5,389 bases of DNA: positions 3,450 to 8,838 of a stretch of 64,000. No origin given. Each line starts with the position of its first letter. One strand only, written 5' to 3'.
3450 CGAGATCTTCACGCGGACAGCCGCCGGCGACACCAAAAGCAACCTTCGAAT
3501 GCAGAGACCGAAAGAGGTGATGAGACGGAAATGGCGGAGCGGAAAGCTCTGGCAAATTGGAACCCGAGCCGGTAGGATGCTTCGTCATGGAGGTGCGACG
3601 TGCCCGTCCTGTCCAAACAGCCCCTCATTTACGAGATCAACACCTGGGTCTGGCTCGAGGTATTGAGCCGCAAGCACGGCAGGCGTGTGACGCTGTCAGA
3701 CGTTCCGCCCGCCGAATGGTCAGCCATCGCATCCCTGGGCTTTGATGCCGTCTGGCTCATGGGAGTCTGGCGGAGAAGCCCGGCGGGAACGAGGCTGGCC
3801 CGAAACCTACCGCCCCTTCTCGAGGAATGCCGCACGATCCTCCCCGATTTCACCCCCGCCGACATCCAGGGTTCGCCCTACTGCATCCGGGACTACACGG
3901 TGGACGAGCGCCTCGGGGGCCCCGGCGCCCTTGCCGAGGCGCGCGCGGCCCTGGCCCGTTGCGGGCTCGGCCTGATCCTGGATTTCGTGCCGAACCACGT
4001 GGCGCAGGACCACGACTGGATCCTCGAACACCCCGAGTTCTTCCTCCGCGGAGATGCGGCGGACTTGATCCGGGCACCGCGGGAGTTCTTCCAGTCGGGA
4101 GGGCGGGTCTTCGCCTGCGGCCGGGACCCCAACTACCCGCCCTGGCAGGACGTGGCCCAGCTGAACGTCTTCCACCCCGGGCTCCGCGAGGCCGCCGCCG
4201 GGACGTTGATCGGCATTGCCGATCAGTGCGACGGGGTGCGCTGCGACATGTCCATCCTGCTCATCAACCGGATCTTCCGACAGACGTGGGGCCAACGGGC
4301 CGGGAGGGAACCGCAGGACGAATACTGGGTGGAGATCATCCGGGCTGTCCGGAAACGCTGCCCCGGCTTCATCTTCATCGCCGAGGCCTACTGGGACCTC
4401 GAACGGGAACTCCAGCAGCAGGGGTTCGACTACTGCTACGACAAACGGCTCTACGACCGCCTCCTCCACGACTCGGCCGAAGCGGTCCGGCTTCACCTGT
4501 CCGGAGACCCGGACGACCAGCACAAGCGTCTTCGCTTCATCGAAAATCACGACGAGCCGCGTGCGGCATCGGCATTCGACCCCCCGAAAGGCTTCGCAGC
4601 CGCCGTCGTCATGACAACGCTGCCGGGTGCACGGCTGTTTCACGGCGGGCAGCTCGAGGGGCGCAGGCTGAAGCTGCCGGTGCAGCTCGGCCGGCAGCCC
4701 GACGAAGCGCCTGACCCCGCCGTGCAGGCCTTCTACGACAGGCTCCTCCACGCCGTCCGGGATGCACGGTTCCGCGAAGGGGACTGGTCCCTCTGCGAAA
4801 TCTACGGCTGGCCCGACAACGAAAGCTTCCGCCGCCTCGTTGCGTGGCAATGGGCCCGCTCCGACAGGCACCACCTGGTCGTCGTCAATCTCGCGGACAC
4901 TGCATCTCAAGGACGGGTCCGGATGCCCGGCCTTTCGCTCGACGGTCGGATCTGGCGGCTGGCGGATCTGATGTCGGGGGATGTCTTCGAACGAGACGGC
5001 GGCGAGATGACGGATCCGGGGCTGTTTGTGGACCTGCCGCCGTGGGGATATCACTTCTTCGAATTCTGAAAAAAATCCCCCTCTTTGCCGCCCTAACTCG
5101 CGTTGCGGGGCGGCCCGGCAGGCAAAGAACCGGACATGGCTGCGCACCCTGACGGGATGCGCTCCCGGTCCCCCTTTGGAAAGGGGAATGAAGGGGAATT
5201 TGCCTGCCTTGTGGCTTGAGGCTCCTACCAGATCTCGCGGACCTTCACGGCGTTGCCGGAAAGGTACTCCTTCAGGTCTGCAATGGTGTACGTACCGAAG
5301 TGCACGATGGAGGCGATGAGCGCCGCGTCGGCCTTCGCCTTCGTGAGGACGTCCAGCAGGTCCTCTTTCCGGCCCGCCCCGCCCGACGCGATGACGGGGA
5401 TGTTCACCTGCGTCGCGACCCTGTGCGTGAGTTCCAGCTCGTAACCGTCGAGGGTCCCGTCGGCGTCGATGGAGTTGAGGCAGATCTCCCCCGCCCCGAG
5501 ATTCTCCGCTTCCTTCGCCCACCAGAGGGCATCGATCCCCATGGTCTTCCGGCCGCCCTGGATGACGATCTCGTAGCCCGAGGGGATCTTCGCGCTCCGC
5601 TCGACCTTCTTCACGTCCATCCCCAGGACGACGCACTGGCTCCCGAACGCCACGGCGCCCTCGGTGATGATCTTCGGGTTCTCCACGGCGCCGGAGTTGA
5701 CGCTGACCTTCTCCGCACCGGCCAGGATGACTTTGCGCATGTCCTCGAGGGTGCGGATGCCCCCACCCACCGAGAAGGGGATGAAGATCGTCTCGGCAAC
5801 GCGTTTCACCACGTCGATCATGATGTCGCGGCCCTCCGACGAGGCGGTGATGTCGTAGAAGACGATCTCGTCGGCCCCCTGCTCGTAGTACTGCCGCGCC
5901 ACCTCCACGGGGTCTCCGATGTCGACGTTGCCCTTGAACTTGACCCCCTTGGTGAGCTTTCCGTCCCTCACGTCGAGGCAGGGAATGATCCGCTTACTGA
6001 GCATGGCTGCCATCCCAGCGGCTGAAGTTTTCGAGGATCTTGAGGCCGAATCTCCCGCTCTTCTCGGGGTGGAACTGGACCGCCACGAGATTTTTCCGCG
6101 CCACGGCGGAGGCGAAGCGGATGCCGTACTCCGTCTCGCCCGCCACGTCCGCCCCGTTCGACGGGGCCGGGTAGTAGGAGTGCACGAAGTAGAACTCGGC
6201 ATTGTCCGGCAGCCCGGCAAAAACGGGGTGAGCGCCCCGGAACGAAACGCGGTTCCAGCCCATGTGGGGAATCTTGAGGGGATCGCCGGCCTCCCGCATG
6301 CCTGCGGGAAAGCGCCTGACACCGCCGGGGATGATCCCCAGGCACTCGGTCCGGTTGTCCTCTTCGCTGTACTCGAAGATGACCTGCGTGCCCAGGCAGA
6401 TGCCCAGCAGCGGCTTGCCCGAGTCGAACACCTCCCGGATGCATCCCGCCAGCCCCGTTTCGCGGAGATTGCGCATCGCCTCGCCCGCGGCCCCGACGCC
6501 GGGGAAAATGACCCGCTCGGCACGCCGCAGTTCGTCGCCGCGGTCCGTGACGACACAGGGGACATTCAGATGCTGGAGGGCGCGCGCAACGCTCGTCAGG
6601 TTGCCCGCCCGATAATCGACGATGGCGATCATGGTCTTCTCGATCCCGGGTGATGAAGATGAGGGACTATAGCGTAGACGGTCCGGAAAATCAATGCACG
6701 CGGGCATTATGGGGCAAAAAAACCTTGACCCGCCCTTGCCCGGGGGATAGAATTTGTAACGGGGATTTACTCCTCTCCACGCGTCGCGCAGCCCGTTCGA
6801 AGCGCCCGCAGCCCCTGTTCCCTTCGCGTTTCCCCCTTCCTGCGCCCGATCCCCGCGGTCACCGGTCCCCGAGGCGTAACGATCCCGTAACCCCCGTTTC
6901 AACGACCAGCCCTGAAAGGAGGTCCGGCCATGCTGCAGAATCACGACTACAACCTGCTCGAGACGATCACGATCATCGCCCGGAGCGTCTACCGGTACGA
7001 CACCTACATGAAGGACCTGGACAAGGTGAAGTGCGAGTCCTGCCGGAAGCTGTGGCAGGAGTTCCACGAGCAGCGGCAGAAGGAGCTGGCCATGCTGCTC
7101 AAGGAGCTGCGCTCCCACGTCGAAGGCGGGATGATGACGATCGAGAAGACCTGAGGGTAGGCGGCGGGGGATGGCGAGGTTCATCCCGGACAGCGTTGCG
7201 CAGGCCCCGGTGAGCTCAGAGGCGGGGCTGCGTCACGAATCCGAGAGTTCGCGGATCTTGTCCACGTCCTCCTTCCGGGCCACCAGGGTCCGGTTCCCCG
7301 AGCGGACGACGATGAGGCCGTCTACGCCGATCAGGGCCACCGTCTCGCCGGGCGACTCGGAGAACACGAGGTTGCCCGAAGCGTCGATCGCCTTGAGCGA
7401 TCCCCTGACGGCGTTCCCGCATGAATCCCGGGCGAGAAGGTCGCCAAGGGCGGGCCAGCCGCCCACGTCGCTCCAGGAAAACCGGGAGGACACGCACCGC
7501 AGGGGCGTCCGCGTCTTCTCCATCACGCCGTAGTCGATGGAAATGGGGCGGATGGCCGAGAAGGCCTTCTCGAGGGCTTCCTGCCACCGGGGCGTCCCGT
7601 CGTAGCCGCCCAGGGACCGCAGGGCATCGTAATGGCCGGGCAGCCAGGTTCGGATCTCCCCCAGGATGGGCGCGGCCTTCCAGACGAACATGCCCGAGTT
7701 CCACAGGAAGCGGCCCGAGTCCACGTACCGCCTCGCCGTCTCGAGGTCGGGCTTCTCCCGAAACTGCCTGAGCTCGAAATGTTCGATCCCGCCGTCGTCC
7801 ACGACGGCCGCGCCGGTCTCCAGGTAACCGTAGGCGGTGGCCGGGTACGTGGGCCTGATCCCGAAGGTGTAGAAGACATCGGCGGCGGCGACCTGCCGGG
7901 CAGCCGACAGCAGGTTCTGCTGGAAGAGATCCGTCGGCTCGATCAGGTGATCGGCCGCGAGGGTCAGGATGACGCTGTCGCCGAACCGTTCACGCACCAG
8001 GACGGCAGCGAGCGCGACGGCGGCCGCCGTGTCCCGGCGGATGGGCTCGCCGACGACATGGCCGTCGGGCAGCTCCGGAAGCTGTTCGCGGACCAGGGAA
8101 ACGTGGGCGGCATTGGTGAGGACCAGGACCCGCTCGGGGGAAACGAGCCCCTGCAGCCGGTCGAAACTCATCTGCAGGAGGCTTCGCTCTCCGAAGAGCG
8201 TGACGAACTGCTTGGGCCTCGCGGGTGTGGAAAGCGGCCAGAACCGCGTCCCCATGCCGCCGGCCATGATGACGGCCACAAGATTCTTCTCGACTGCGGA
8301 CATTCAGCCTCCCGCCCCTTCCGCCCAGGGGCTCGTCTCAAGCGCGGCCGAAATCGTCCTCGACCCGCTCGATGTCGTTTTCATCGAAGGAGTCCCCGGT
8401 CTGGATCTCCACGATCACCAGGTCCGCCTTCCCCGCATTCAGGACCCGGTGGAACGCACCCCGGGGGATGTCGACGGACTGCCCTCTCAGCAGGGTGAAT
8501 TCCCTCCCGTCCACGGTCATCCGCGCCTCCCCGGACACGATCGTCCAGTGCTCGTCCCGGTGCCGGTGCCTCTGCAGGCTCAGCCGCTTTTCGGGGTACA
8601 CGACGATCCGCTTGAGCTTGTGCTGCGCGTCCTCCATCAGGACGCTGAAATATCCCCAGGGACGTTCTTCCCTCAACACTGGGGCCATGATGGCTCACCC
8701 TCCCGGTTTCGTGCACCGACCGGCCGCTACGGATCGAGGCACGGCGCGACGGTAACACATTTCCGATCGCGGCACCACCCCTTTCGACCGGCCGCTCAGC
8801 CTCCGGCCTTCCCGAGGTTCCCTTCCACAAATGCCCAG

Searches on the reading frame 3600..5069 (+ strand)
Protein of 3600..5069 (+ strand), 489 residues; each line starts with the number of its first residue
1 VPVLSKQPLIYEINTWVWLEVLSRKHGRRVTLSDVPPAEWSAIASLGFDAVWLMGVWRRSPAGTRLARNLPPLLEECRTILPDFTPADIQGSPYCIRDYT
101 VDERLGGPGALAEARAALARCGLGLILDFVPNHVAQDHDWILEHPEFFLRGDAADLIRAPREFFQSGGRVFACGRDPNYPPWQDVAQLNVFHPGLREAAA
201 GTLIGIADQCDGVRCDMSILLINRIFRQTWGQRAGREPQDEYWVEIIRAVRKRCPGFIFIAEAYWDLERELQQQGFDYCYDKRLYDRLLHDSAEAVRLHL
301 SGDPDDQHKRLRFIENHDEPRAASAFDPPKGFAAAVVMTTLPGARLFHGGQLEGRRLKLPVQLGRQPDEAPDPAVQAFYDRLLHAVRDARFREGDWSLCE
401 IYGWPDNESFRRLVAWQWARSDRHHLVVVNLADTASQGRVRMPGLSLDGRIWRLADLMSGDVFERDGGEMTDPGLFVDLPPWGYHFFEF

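Call 63: search_protein_families(library=pfam, proteins=[window:3600-5069:+], max_evalue=0.00001)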
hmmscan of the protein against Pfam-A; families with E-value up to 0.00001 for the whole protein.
window:3600-5069:+ (489 aa): 1 family
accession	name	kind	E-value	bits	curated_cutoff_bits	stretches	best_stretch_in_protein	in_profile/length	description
PF00128.31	Alpha-amylase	-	4e-09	36.7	22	1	43-144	28-102/446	Alpha amylase, catalytic domain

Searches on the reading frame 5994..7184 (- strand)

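Call 63: search_protein_families(library=pfam, proteins=[window:5994-7184:-], max_evalue=0.00001)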
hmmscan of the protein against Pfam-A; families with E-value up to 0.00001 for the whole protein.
window:5994-7184:- (396 aa): 1 family
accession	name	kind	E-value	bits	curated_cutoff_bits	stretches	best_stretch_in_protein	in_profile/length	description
PF00117.34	GATase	-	1.3e-20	74.3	22.8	1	188-387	2-186/190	Glutamine amidotransferase class-I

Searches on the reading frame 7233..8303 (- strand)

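Call 63: search_protein_families(library=pfam, proteins=[window:7233-8303:-], max_evalue=0.00001)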
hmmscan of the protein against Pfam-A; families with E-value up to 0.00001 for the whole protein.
window:7233-8303:- (356 aa): 3 families
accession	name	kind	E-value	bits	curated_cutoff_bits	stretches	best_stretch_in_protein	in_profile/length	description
PF00483.29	NTP_transferase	-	7.9e-35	121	21.2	1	10-288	2-237/245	Nucleotidyl transferase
PF12804.13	NTP_transf_3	-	2.9e-09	37.7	27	1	10-151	1-127/160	MobA-like NTP transferase domain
PF22640.1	ManC_GMP_beta-helix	-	6.3e-08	32.9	27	1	305-353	5-51/55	MannoseP isomerase/GMP-like beta-helix domain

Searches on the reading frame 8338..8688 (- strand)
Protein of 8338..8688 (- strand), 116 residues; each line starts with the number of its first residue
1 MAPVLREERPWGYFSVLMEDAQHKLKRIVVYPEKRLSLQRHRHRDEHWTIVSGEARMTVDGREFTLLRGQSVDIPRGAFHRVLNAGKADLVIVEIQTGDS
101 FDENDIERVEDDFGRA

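Call 63: search_protein_families(library=pfam, proteins=[window:8338-8688:-], max_evalue=0.00001)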
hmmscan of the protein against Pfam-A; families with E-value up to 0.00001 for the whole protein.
window:8338-8688:- (116 aa): 2 families
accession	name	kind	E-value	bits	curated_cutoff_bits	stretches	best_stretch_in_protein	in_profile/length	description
PF01050.24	MannoseP_isomer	-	1.8e-32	112.4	23.6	1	9-111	14-116/116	Mannose-6-phosphate isomerase C-terminal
PF07883.17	Cupin_2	-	1.5e-12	47.5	27.2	1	29-95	3-69/70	Cupin domain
